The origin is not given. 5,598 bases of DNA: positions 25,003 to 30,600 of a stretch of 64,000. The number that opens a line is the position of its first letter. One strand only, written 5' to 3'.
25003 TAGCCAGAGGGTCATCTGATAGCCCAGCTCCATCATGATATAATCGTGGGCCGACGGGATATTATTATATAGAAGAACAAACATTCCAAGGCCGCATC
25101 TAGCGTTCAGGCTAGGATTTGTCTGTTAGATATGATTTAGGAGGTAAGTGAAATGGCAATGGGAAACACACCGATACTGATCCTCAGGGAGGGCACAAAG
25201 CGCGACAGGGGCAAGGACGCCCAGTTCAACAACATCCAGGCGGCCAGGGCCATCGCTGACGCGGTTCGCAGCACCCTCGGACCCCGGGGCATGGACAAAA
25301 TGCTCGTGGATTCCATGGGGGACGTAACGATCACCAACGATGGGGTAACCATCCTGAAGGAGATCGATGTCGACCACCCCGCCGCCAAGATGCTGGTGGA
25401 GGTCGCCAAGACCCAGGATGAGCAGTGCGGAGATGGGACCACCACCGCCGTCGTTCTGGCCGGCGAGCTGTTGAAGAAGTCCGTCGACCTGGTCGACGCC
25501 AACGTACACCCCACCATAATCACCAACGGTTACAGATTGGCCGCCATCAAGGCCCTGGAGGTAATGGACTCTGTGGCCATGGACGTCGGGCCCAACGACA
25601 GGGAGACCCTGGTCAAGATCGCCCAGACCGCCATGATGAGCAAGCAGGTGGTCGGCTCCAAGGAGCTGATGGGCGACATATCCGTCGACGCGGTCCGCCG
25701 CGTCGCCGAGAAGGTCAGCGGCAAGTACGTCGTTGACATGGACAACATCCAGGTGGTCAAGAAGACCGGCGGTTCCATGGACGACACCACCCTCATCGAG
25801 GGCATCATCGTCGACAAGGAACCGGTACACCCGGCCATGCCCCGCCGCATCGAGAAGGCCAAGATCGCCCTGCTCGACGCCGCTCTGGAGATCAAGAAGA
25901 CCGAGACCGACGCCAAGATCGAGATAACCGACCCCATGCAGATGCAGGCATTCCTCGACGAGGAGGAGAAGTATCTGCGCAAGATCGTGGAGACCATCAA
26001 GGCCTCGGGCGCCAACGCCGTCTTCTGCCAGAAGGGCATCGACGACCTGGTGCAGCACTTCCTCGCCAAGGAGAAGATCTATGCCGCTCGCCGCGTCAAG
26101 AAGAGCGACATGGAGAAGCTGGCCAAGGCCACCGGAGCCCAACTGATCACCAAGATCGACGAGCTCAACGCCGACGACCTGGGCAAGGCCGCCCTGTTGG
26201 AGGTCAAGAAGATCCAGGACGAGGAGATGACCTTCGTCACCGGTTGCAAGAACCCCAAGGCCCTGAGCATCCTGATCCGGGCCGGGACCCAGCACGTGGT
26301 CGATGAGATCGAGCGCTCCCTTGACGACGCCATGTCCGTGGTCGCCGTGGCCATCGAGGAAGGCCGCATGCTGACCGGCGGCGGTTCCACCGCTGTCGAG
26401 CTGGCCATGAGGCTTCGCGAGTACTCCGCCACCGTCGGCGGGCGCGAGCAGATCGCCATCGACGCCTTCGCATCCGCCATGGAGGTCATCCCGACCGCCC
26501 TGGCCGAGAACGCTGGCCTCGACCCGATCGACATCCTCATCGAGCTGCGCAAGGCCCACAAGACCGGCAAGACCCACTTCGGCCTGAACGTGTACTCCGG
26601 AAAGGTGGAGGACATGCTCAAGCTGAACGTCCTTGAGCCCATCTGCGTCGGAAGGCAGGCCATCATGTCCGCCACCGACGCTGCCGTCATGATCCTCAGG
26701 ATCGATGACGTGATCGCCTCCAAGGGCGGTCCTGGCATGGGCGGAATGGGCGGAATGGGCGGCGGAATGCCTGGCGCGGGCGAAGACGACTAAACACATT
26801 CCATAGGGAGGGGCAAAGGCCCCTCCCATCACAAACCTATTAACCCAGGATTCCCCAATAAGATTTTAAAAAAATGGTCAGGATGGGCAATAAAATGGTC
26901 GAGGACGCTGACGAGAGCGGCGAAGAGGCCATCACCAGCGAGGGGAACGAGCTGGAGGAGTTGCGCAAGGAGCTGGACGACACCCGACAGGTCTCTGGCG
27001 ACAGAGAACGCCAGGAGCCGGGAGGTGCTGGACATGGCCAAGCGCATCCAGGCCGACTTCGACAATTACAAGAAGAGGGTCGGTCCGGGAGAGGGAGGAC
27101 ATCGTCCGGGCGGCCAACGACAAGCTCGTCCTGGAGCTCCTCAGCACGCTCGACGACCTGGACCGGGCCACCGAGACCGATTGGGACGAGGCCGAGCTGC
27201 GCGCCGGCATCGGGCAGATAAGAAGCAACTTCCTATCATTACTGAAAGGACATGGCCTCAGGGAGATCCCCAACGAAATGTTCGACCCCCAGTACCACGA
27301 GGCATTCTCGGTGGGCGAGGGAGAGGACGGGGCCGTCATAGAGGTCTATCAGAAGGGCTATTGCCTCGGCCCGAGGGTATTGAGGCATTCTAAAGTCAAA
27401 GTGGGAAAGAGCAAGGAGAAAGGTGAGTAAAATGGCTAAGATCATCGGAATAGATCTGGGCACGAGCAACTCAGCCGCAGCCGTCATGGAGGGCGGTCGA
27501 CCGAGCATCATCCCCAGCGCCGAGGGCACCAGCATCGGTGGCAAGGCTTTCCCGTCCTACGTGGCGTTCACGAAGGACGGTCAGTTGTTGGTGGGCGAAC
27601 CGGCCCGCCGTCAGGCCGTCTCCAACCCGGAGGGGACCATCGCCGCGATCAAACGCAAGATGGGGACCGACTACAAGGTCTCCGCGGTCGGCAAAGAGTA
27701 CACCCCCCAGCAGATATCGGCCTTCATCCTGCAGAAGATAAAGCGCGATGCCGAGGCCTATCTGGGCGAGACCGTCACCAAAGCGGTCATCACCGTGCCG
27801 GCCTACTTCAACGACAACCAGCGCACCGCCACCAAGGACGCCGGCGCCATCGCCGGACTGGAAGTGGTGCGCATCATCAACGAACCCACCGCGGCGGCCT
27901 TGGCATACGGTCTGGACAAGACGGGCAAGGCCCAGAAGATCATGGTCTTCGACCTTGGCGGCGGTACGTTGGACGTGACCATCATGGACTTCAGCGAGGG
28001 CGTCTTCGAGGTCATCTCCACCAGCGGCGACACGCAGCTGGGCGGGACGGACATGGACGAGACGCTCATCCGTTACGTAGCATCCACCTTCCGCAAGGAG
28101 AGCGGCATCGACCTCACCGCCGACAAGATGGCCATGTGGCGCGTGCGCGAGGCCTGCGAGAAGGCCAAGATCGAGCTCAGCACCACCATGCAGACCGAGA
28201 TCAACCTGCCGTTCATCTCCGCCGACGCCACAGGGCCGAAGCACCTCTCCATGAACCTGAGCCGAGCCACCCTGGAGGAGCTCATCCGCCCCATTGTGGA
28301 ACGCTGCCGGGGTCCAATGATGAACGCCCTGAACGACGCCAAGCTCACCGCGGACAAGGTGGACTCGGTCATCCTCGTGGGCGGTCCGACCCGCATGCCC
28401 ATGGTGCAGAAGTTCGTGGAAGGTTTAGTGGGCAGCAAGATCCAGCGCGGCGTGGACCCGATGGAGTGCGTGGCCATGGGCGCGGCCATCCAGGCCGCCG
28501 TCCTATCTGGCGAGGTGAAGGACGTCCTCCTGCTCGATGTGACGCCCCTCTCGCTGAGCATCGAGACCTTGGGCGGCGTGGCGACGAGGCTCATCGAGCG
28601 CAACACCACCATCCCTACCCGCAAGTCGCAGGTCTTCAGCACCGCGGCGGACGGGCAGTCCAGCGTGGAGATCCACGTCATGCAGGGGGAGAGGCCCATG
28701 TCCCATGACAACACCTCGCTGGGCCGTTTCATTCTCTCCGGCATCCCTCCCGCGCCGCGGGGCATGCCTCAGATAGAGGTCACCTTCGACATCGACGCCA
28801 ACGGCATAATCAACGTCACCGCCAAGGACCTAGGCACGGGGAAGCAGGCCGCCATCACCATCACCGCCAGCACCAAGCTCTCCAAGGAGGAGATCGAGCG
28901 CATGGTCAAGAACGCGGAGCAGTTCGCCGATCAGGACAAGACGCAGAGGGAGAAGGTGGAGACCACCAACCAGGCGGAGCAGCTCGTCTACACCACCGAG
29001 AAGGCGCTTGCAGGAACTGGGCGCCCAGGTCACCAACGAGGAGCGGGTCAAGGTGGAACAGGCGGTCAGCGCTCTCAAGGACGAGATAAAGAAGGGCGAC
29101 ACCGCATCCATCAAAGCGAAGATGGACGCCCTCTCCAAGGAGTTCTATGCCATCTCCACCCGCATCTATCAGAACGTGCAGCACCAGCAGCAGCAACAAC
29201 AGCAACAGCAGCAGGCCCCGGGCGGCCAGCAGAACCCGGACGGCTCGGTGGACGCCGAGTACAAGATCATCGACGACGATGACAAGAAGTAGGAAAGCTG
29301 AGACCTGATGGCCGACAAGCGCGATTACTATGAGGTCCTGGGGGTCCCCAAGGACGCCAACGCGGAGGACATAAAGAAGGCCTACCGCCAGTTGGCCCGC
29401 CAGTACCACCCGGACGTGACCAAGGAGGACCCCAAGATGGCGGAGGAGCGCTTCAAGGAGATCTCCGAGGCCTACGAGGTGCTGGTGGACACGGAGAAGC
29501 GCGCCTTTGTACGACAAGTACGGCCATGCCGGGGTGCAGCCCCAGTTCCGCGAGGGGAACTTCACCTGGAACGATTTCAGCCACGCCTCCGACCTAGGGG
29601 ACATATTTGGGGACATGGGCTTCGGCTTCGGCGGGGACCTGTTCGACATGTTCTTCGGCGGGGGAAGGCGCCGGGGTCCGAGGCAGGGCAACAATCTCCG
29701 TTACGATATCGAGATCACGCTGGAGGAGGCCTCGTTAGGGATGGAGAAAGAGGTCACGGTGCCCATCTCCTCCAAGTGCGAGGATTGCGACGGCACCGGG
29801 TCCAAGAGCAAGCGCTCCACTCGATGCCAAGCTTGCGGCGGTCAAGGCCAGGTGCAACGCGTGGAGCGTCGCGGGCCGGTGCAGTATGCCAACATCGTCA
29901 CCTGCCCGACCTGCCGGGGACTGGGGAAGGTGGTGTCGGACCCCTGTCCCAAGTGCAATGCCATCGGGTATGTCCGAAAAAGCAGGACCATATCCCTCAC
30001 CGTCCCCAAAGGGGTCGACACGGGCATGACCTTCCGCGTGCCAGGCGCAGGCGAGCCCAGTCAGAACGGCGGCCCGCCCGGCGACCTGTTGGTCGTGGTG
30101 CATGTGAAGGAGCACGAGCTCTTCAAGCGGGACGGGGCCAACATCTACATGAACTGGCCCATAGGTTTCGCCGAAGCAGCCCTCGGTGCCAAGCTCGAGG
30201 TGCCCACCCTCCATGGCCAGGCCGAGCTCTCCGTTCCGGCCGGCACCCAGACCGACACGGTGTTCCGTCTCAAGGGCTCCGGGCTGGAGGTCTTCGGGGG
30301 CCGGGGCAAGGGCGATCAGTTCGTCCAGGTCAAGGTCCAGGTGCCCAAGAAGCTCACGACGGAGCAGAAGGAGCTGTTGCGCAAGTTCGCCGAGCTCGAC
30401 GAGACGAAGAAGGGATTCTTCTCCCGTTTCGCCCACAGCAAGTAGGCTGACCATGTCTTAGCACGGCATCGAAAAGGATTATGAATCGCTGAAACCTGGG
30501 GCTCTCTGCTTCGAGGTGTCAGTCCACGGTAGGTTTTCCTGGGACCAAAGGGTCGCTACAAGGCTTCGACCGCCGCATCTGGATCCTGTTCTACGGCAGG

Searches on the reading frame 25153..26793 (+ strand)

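Call 57: search_protein_families(library=pfam, proteins=[window:25153-26793:+], max_evalue=0.01)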
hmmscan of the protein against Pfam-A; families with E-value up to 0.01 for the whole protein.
window:25153-26793:+ (546 aa): 2 families
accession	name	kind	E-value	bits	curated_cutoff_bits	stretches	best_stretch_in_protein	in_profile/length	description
PF00118.29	Cpn60_TCP1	-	2.8e-185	617.1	34.3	1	34-524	1-489/490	TCP-1/cpn60 chaperonin family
PF04985.20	Phage_tube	-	0.00038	20.8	22.4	1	356-441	63-147/165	Phage tail tube protein FII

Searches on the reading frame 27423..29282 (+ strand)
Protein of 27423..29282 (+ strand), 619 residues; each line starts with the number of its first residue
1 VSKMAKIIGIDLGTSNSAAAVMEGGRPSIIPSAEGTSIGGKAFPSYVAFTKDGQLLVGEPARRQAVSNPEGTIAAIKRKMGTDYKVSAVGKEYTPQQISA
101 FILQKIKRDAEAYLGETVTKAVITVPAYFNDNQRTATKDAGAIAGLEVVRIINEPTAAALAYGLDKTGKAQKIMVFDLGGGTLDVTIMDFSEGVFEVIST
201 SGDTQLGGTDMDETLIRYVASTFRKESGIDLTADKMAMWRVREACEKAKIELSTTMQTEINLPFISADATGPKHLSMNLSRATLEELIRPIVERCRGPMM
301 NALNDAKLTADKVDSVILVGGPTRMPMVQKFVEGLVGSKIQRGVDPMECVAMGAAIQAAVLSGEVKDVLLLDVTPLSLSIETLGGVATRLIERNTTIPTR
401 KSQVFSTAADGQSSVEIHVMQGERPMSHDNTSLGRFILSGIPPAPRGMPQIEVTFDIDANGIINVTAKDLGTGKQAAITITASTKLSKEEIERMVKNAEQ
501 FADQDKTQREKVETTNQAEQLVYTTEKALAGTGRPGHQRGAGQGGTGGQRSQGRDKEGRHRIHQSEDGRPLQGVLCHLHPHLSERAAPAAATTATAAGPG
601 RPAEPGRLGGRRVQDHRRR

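Call 57: search_protein_families(library=pfam, proteins=[window:27423-29282:+], max_evalue=0.01)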
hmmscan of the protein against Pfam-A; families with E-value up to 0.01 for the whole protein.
window:27423-29282:+ (619 aa): 4 families
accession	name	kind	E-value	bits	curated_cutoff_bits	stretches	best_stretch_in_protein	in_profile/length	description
PF00012.26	HSP70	-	4.1e-223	742.4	20.6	1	7-531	1-547/599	Hsp70 protein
PF06723.19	MreB_Mbl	-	6.1e-20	71.7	27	1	8-357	4-318/327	MreB/Mbl protein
PF02782.22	FGGY_C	-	0.0019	18.5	27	1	284-360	120-196/198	FGGY family of carbohydrate kinases, C-terminal domain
PF21522.3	MreB-like_C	-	0.0038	18.3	27.8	0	175-240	1-61/123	Archaeal actin homologue MreB-like, C-terminal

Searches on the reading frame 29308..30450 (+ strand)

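Call 57: search_protein_families(library=pfam, proteins=[window:29308-30450:+], max_evalue=0.01)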
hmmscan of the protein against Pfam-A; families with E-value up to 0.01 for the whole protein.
window:29308-30450:+ (380 aa): 1 family
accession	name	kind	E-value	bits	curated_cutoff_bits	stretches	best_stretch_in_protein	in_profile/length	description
PF00226.36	DnaJ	-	3.1e-25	88.5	27.8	1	6-66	1-60/63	DnaJ domain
